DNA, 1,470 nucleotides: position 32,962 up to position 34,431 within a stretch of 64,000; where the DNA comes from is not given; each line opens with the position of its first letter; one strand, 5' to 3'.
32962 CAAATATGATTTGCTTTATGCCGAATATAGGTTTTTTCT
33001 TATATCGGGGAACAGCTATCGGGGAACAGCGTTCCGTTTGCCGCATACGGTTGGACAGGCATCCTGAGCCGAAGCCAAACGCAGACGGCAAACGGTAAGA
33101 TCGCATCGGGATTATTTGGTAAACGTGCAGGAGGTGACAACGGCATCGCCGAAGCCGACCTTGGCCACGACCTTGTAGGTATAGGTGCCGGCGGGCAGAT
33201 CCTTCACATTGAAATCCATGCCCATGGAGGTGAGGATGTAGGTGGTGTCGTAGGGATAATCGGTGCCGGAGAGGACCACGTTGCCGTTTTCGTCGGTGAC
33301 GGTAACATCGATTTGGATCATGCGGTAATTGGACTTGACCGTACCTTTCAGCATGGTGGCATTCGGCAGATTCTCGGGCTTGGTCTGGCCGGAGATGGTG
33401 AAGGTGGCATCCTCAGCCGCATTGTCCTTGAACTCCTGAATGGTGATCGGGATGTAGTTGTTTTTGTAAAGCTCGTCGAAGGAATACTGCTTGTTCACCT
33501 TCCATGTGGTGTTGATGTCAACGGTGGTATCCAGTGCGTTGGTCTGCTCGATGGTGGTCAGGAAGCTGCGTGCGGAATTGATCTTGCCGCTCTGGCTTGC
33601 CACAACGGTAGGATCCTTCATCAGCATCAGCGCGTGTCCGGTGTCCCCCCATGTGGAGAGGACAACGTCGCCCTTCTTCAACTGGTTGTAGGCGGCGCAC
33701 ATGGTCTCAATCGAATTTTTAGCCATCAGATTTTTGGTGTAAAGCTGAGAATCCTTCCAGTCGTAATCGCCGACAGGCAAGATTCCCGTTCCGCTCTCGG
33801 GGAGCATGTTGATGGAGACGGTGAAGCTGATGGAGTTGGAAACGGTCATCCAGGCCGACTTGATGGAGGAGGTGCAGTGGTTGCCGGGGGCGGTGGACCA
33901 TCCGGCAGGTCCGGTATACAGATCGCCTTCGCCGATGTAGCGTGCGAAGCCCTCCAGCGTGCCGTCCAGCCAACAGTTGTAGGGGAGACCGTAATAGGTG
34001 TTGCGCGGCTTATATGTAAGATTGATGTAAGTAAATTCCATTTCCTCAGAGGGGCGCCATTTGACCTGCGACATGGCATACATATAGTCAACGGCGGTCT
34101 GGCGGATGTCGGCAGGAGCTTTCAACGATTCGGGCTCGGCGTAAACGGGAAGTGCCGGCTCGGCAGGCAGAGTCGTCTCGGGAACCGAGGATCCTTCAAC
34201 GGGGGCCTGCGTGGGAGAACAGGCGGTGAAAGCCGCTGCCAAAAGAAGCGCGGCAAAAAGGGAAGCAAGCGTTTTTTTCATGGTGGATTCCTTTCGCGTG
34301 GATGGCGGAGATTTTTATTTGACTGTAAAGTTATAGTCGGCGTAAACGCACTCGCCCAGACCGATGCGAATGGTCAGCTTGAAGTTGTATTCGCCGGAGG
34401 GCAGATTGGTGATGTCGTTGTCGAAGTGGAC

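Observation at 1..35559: A 35.6-kb co-directional array of 15 paralogous exported proteins built around one unassigned C-terminal module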

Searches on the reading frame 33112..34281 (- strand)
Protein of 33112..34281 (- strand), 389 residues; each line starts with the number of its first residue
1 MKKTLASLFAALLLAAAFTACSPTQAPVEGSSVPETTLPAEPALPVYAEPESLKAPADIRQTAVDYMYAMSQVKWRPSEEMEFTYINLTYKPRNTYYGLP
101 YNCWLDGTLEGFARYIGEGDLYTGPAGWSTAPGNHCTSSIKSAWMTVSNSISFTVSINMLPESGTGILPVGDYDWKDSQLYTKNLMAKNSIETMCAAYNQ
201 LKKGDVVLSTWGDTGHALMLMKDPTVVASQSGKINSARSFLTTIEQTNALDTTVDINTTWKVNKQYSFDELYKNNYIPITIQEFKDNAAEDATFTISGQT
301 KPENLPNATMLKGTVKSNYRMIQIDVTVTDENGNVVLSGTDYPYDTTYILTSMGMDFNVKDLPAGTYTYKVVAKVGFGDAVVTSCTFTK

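Call 4: search_protein_families(library=pfam, proteins=[window:33112-34281:-], max_evalue=1)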
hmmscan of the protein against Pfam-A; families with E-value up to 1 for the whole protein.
window:33112-34281:- (389 aa): 3 families
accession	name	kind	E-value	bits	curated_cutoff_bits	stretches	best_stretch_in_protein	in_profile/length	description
PF09134.16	Invasin_D3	-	0.014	16.4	33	1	322-383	22-79/98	Invasin, domain 3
PF22058.2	X25_BaPul_like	-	0.017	15.6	27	1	360-373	39-52/87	Pullulanase X25 domain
PF13860.13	FlgD_ig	-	0.63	10.5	27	0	324-374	25-76/79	FlgD Ig-like domain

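Call 5: search_protein_families(library=ncbifam, proteins=[window:33112-34281:-], max_evalue=1)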
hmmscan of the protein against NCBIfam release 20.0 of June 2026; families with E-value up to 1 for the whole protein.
window:33112-34281:- (389 aa): 4 families
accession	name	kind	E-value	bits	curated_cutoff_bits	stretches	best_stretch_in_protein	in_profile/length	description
NF007487.1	PRK10081.1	equivalog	0.00038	20.1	94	1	2-24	3-25/48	lipoprotein toxin entericidin B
NF041164.1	NucKinThplmales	equivalog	0.025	13.8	450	1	62-99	102-141/295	nucleoside kinase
NF053608.1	Lsa66_OmpA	equivalog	0.049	12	700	1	329-374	184-229/581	fibronectin-binding adhesin Lsa66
NF005176.1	PRK06655.1-1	equivalog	0.075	12.9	230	1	309-382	85-157/197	flagellar hook assembly protein FlgD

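Call 91: search_protein_families(library=phrogs, proteins=[window:33112-34281:-], max_evalue=0.1)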
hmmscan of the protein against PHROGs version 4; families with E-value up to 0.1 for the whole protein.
window:33112-34281:- (389 aa): 2 families
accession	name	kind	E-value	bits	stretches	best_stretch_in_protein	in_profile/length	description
phrog_542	-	unknown function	0.0014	20.2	1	1-39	1-39/97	-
phrog_12436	-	unknown function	0.019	16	0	213-259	45-91/124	-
